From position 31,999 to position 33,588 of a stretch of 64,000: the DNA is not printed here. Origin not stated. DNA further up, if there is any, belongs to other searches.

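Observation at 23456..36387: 13-kb unidirectional (minus-strand) surface-glycosylation supercluster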

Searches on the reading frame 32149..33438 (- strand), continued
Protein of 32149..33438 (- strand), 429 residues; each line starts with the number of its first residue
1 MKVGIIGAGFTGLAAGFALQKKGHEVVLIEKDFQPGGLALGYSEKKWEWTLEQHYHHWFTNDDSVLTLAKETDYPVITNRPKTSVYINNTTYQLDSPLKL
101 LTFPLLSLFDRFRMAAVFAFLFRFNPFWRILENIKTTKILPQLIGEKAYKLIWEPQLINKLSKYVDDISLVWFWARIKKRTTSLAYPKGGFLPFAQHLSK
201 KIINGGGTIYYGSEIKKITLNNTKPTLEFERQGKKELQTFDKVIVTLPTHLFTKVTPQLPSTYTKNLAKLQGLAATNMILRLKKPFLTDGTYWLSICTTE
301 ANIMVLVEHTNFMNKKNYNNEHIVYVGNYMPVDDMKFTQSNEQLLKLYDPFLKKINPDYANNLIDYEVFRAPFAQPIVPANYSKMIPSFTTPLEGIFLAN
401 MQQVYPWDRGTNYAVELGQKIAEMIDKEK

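Call 29: search_protein_families(library=pfam, proteins=[P0326, P0389, P0251, P0248, P0268, P0313, P0264], max_evalue=0.001)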
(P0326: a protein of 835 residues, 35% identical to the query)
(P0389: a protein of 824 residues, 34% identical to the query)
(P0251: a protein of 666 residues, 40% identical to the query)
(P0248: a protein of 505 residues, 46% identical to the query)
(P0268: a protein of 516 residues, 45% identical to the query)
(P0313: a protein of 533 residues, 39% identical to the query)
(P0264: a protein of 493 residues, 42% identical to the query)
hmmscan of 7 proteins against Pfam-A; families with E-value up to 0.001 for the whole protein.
P0326 (835 aa): 8 families
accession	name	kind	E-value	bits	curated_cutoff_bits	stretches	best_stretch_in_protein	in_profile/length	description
PF01593.30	Amino_oxidase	-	4.4e-19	69.5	19.8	1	415-802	1-416/443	Flavin containing amine oxidoreductase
PF13450.12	NAD_binding_8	-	7.2e-12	45.9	21.9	1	410-475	1-68/68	NAD(P)-binding Rossmann-like domain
PF01266.30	DAO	-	6.3e-10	39.5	27.9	1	408-442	2-36/353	FAD dependent oxidoreductase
PF07992.20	Pyr_redox_2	-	1.7e-05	24.8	26.1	1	406-440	143-177/291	Pyridine nucleotide-disulphide oxidoreductase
PF03486.20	HI0933_like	-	2.9e-05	24.1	50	0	407-441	2-36/244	HI0933-like protein Rossmann domain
PF00070.33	Pyr_redox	-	5.6e-05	24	22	1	408-441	2-35/82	Pyridine nucleotide-disulphide oxidoreductase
PF01946.23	Thi4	-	0.00014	21.6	26.2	1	401-442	13-55/235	Thi4 family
PF12831.13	FAD_oxidored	-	0.00066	19.5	27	0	408-446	2-40/416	FAD dependent oxidoreductase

P0389 (824 aa): 12 families
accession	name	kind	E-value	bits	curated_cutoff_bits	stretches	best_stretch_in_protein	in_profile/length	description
PF03706.18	LPG_synthase_TM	-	5.9e-40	138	33.4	1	7-308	1-302/302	Lysylphosphatidylglycerol synthase TM region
PF01593.30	Amino_oxidase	-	7e-35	121.6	19.8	1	385-819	1-438/443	Flavin containing amine oxidoreductase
PF13450.12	NAD_binding_8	-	8.5e-15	55.2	21.9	1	380-447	1-67/68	NAD(P)-binding Rossmann-like domain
PF01266.30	DAO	-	2.4e-14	54.1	27.9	1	377-614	1-185/353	FAD dependent oxidoreductase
PF00070.33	Pyr_redox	-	3.1e-08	34.5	22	1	378-411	2-35/82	Pyridine nucleotide-disulphide oxidoreductase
PF12831.13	FAD_oxidored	-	6.2e-08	32.8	27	1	377-416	1-40/416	FAD dependent oxidoreductase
PF00890.30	FAD_binding_2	-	9.5e-08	32.1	20.4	1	377-414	1-37/414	FAD binding domain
PF07992.20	Pyr_redox_2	-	9.8e-08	32.2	26.1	1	364-411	132-178/291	Pyridine nucleotide-disulphide oxidoreductase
PF01946.23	Thi4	-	1.2e-05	25.1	26.2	1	374-412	16-55/235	Thi4 family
PF03486.20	HI0933_like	-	1.8e-05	24.7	50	1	377-411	2-36/244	HI0933-like protein Rossmann domain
PF01494.25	FAD_binding_3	-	2.4e-05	24.2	22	1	377-407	3-33/349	FAD binding domain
PF01134.28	GIDA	-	0.00052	19.6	22.1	1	377-413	1-38/391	Glucose inhibited division protein A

P0251 (666 aa): 16 families
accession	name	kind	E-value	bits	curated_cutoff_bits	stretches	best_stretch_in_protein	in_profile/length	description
PF01593.30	Amino_oxidase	-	8.7e-18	65.2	19.8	1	10-344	1-357/443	Flavin containing amine oxidoreductase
PF13847.12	Methyltransf_31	-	1.1e-12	48.3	27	1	494-596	4-113/145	Methyltransferase domain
PF13489.12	Methyltransf_23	-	5.6e-11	42.9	27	1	479-607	8-132/164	Methyltransferase domain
PF13649.12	Methyltransf_25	-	7.8e-11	43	27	1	497-588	1-97/97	Methyltransferase domain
PF08241.18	Methyltransf_11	-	7.8e-11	42.9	21.2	1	499-592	2-95/95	Methyltransferase domain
PF08242.18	Methyltransf_12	-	1.5e-09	38.9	30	1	498-588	1-96/98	Methyltransferase domain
PF13450.12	NAD_binding_8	-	1.6e-09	38.3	21.9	1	5-61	1-55/68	NAD(P)-binding Rossmann-like domain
PF01266.30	DAO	-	1.8e-09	38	27.9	1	3-37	2-37/353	FAD dependent oxidoreductase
PF00070.33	Pyr_redox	-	2e-08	35.1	22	0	2-35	1-34/82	Pyridine nucleotide-disulphide oxidoreductase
PF00891.24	Methyltransf_2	-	2e-06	27.7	22.3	1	496-594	65-166/210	O-methyltransferase domain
PF05175.20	MTS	-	8.6e-06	25.9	23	1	493-551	31-94/170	Methyltransferase small domain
PF01728.25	FtsJ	-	2e-05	25.1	24.1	1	485-595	10-99/181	FtsJ-like methyltransferase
PF07992.20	Pyr_redox_2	-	2.3e-05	24.4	26.1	0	3-32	145-174/291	Pyridine nucleotide-disulphide oxidoreductase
PF00398.26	RrnaAD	-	6.2e-05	22.7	24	1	493-558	30-101/263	Ribosomal RNA adenine dimethylase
PF07021.18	MetW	-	0.00016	21.8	21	1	484-532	4-51/193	Methionine biosynthesis protein MetW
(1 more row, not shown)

P0248 (505 aa): 7 families
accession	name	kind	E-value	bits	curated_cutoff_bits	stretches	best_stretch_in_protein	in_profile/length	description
PF01593.30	Amino_oxidase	-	2.4e-28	100.1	19.8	1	10-503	1-441/443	Flavin containing amine oxidoreductase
PF13450.12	NAD_binding_8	-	6.7e-13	49.1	21.9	1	5-69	1-65/68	NAD(P)-binding Rossmann-like domain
PF01266.30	DAO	-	1.4e-10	41.7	27.9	1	2-41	1-40/353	FAD dependent oxidoreductase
PF00890.30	FAD_binding_2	-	1.8e-05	24.5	20.4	1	3-37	2-36/414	FAD binding domain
PF00070.33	Pyr_redox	-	9.7e-05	23.3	22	0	2-35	1-34/82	Pyridine nucleotide-disulphide oxidoreductase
PF07992.20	Pyr_redox_2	-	0.00016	21.6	26.1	1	1-32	1-32/291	Pyridine nucleotide-disulphide oxidoreductase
PF12831.13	FAD_oxidored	-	0.00039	20.3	27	1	3-41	2-40/416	FAD dependent oxidoreductase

P0268 (516 aa): 9 families
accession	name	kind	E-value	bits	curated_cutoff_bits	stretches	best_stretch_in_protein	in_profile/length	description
PF01593.30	Amino_oxidase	-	1.2e-15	58.3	19.8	1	10-510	1-442/443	Flavin containing amine oxidoreductase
PF13450.12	NAD_binding_8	-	6.9e-14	52.3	21.9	1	5-72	1-68/68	NAD(P)-binding Rossmann-like domain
PF01266.30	DAO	-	7.5e-09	36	27.9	1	3-36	2-35/353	FAD dependent oxidoreductase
PF00890.30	FAD_binding_2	-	6.8e-06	26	20.4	1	3-37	2-36/414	FAD binding domain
PF12831.13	FAD_oxidored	-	3.3e-05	23.8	27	1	3-39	2-38/416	FAD dependent oxidoreductase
PF00070.33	Pyr_redox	-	5.7e-05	24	22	1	2-33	1-32/82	Pyridine nucleotide-disulphide oxidoreductase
PF01946.23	Thi4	-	6.8e-05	22.7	26.2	1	2-38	19-56/235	Thi4 family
PF03486.20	HI0933_like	-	0.00018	21.5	50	0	2-36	2-36/244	HI0933-like protein Rossmann domain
PF07992.20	Pyr_redox_2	-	0.00031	20.7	26.1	1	2-33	2-175/291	Pyridine nucleotide-disulphide oxidoreductase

P0313 (533 aa): 9 families
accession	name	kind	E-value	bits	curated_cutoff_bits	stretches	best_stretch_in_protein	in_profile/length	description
PF01593.30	Amino_oxidase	-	3.2e-28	99.7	19.8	1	10-528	1-443/443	Flavin containing amine oxidoreductase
PF13450.12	NAD_binding_8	-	2.6e-14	53.7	21.9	1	5-72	1-68/68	NAD(P)-binding Rossmann-like domain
PF01266.30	DAO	-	1.2e-11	45.2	27.9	1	4-42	3-41/353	FAD dependent oxidoreductase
PF12831.13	FAD_oxidored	-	2.7e-06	27.4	27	1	4-41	3-40/416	FAD dependent oxidoreductase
PF00890.30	FAD_binding_2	-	9.5e-06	25.5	20.4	1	4-39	3-37/414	FAD binding domain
PF00070.33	Pyr_redox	-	2.4e-05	25.2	22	1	2-35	1-34/82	Pyridine nucleotide-disulphide oxidoreductase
PF03486.20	HI0933_like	-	0.00017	21.6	50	0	2-36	2-36/244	HI0933-like protein Rossmann domain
PF07992.20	Pyr_redox_2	-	0.00034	20.6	26.1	1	2-33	2-175/291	Pyridine nucleotide-disulphide oxidoreductase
PF03807.23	F420_oxidored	-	0.00084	20.3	21.6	0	269-341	10-79/94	NADP oxidoreductase coenzyme F420-dependent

P0264 (493 aa): 9 families
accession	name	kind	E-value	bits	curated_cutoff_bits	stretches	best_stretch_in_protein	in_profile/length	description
PF01593.30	Amino_oxidase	-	1.1e-22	81.4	19.8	1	10-440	1-372/443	Flavin containing amine oxidoreductase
PF01266.30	DAO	-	6.8e-13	49.3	27.9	1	3-46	2-49/353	FAD dependent oxidoreductase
PF13450.12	NAD_binding_8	-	1.6e-12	48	21.9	1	5-63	1-59/68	NAD(P)-binding Rossmann-like domain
PF00070.33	Pyr_redox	-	3.5e-06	27.9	22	1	3-35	2-34/82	Pyridine nucleotide-disulphide oxidoreductase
PF12831.13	FAD_oxidored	-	2e-05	24.5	27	1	5-43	4-42/416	FAD dependent oxidoreductase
PF00890.30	FAD_binding_2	-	2.9e-05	23.9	20.4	1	5-37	4-36/414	FAD binding domain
PF03486.20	HI0933_like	-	3.3e-05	23.9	50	1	3-36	3-36/244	HI0933-like protein Rossmann domain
PF01946.23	Thi4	-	0.00065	19.4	26.2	0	3-40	20-58/235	Thi4 family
PF07992.20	Pyr_redox_2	-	0.00076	19.4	26.1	0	3-35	3-35/291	Pyridine nucleotide-disulphide oxidoreductase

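Call 31: list_cluster_members(proteins=[P0389, P0326, P0251, P0245, P0250, P0261, P0289, P0319, P0350, P0390])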
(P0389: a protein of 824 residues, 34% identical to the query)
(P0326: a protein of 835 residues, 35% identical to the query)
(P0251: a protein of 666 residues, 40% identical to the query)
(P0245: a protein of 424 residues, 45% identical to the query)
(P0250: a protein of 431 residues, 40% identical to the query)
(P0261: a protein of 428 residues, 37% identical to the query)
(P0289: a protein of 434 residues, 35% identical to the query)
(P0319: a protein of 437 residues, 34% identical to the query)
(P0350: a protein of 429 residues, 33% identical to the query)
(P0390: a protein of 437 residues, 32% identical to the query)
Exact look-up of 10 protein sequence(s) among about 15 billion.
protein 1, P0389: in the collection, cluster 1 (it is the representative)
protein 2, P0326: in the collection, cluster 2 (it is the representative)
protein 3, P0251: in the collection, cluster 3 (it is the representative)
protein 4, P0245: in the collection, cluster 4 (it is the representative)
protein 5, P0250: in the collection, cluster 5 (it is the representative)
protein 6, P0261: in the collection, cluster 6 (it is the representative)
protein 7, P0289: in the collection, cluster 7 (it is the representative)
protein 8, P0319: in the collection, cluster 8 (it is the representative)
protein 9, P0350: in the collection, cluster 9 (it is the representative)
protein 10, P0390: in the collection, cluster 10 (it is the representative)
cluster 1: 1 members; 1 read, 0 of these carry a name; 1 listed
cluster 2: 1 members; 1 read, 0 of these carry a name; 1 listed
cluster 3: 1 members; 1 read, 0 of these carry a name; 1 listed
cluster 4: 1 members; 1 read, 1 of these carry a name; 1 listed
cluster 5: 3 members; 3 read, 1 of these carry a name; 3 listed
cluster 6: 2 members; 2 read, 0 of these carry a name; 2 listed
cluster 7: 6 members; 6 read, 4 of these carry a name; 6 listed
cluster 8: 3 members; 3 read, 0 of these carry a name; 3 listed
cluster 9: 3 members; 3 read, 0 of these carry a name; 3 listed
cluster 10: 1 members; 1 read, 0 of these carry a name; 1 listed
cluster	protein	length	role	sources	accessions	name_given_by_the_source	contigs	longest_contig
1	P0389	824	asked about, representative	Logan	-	-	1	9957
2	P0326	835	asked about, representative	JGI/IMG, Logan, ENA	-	-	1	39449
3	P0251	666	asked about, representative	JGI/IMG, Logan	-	-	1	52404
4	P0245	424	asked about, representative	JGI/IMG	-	protoporphyrinogen oxidase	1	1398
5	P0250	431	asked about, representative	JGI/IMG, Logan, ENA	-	protoporphyrinogen oxidase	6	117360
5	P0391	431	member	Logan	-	-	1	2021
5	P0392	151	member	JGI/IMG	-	-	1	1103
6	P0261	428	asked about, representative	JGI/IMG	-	-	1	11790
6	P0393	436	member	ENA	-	-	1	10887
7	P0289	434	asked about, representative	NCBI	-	-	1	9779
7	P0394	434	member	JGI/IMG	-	protoporphyrinogen oxidase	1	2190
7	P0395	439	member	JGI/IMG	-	protoporphyrinogen oxidase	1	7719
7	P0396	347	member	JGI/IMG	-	protoporphyrinogen oxidase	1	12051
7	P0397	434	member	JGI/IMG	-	protoporphyrinogen oxidase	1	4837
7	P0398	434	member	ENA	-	-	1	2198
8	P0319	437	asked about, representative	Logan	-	-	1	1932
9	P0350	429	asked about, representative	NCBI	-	-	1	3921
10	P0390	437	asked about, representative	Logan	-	-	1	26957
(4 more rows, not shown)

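Call 32: fold_search(model_id=the predicted structure, library=pdb)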
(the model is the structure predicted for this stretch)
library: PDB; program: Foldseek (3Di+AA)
matches with E <= 10: 1993; with E <= 0.001: 1069
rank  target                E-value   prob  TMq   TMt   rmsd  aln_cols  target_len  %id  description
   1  2ivd_B                1.5e-25  1.00  0.77  0.74   5.2       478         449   15  Structure of protoporphyrinogen oxidase from Myxococcus xanthus with acifluorfen (released 2006-10-17)
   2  2ive_A                4.5e-25  1.00  0.78  0.74   5.6       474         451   16  Structure of protoporphyrinogen oxidase from Myxococcus xanthus (released 2006-10-17)
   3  2ive_B                8.6e-25  1.00  0.78  0.74   5.2       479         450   15  Structure of protoporphyrinogen oxidase from Myxococcus xanthus (released 2006-10-17)
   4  9a78_B                3.6e-24  1.00  0.73  0.67   5.6       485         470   15  Integrative model of SYFB-CGOX by crosslinking MS and deep learning (released 2024-09-18)
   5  2ivd_A                4.1e-24  1.00  0.74  0.71   5.9       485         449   15  Structure of protoporphyrinogen oxidase from Myxococcus xanthus with acifluorfen (released 2006-10-17)
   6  3i6d_B                3.7e-23  1.00  0.71  0.73   5.3       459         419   15  Crystal structure of PPO from bacillus subtilis with AF (released 2009-12-08)
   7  3lov                  5.0e-23  1.00  0.69  0.66   7.0       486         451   14  Crystal structure of Putative protoporphyrinogen oxidase (YP_001813199.1) from Exiguobacterium sp. 255-15 at 2.06 A reso (released 2010-02-23)
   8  3ka7                  5.6e-23  1.00  0.72  0.73   5.3       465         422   19  Crystal Structure of an oxidoreductase from Methanosarcina mazei. Northeast Structural Genomics Consortium target id MaR (released 2009-11-17)
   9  3i6d_A                2.4e-22  1.00  0.70  0.72   5.4       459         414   15  Crystal structure of PPO from bacillus subtilis with AF (released 2009-12-08)
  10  7eme_B                5.8e-22  1.00  0.69  0.71   6.1       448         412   13  Putative Leptospira interrogans recombinant L-amino acid oxidase (released 2021-08-18)
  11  5mog_A                1.1e-21  1.00  0.80  0.74   4.6       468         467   17  Oryza sativa phytoene desaturase inhibited by norflurazon (released 2017-07-12)
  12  5mog_E                1.3e-21  1.00  0.80  0.74   4.6       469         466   17  Oryza sativa phytoene desaturase inhibited by norflurazon (released 2017-07-12)
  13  7eme_A                1.9e-21  1.00  0.68  0.70   5.9       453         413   14  Putative Leptospira interrogans recombinant L-amino acid oxidase (released 2021-08-18)
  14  5mog_C                3.7e-21  1.00  0.80  0.73   4.7       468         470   17  Oryza sativa phytoene desaturase inhibited by norflurazon (released 2017-07-12)
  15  1o5w_B                4.9e-21  1.00  0.74  0.64   5.0       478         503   15  The structure basis of specific recognitions for substrates and inhibitors of rat monoamine oxidase A (released 2004-04-20)
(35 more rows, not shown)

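Call 36: find_related_loci(query=A3, collection=metagenome_contigs, flank=10000)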
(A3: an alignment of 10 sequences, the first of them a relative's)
Query A3 (434 aa) in metagenome_contigs; peptide patterns used: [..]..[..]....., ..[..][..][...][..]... (x = any residue, [..] = any of these).
600 stretches matched a pattern (row limit reached: there are more); 584 encode a relative of the query (tblastn E <= 1e-3); the best 80 are kept; 80 distinct loci.
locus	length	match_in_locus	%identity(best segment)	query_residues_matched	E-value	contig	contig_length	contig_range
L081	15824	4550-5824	71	1-429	0e+0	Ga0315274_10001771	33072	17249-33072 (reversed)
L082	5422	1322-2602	68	1-431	0e+0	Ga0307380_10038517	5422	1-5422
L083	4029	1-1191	66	31-431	0e+0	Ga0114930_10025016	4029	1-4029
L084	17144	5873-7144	50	1-429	9e-129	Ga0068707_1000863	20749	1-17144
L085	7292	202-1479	49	1-432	2e-128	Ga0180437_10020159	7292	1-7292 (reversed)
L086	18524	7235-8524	48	1-426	1e-127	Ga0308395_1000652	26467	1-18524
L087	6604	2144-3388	50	13-431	2e-127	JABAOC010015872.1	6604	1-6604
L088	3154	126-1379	48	13-432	9e-132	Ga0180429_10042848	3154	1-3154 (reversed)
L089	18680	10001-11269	48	1-431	6e-127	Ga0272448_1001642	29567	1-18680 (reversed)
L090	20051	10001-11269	47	5-431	1e-126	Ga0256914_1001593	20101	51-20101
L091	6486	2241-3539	48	1-431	2e-126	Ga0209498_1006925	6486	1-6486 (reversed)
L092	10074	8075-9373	50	1-428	2e-125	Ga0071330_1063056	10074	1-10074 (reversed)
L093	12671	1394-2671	48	1-425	9e-125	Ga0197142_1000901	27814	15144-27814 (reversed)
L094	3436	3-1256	45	12-426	1e-127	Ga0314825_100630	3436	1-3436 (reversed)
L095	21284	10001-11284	48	1-431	1e-123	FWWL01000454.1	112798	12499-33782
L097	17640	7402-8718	46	1-431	1e-123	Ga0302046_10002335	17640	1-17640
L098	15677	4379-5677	46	1-429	8e-123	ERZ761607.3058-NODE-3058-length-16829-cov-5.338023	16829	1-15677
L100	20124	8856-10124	48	2-428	2e-121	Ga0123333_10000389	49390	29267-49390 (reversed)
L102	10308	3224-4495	48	1-425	9e-120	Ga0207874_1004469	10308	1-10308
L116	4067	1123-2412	45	1-428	7e-117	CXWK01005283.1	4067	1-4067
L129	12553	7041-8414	44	1-431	3e-112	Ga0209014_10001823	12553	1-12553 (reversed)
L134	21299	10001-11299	43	2-434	1e-111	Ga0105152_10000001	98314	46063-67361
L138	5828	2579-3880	44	1-428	1e-110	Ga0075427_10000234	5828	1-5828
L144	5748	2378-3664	40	1-431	2e-110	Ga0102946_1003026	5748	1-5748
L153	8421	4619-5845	43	17-428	9e-109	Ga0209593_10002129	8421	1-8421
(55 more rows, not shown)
